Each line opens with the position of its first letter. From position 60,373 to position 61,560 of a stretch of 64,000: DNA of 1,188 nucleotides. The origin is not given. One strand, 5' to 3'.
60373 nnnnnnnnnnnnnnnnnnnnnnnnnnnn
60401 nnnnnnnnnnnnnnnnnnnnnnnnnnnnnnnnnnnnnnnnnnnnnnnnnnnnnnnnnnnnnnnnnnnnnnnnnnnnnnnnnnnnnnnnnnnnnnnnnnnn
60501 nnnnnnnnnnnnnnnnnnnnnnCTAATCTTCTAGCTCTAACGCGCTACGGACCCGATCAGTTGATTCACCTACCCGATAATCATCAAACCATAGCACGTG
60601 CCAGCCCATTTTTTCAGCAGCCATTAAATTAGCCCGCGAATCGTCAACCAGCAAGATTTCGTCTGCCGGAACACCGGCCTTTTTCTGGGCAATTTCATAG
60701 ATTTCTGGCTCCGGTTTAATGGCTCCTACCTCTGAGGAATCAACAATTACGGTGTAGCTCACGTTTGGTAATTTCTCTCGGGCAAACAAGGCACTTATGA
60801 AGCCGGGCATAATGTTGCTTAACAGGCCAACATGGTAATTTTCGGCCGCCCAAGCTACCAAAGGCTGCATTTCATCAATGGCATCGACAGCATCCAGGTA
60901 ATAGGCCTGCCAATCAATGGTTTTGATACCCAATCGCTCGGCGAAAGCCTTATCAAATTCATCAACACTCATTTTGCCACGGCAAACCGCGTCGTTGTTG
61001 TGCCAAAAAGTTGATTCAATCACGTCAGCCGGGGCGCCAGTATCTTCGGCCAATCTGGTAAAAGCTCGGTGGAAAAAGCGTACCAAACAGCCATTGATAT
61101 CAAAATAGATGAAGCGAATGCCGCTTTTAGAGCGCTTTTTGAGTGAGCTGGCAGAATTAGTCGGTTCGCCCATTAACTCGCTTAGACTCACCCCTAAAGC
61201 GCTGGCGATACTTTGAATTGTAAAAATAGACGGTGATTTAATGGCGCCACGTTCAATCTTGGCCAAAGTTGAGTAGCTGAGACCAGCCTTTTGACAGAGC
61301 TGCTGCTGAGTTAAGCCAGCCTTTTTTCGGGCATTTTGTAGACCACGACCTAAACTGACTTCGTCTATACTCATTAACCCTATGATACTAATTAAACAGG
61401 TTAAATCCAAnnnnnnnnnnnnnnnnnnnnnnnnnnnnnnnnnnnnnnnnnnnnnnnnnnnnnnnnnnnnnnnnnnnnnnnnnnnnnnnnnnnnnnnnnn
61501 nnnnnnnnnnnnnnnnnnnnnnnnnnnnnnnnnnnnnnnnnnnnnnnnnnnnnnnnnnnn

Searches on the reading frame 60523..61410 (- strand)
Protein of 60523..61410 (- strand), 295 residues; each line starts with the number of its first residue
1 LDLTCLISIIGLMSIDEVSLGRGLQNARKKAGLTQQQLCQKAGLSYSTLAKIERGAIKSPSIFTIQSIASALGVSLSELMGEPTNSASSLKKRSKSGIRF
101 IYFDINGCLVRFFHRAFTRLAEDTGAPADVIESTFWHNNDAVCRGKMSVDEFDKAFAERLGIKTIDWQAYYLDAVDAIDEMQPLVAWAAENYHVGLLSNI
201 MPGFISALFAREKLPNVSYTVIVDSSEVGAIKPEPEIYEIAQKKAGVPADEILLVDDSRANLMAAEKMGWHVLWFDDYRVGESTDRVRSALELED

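Call 6: search_protein_families(library=pfam, proteins=[window:60523-61410:-])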
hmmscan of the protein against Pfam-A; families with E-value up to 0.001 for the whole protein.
window:60523-61410:- (295 aa): 7 families
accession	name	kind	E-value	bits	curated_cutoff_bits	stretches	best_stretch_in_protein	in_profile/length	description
PF01381.28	HTH_3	-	7.4e-17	61.6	23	1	24-79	1-55/55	Helix-turn-helix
PF13560.12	HTH_31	-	9.2e-12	45.5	27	1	20-78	2-60/64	Helix-turn-helix domain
PF00702.32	Hydrolase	-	8.3e-10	39.8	26.4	1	101-269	4-191/191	haloacid dehalogenase-like hydrolase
PF13443.12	HTH_26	-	3e-09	37.4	22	1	24-80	2-58/63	Cro/C1-type HTH DNA-binding domain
PF13419.12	HAD_2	-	4.5e-08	33.9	23.8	1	166-274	68-177/178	Haloacid dehalogenase-like hydrolase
PF12844.13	HTH_19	-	9.8e-07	29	30.2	1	23-80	3-59/64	Helix-turn-helix domain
PF13242.12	Hydrolase_like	-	0.00019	21.7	22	0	232-274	4-47/75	HAD-hyrolase-like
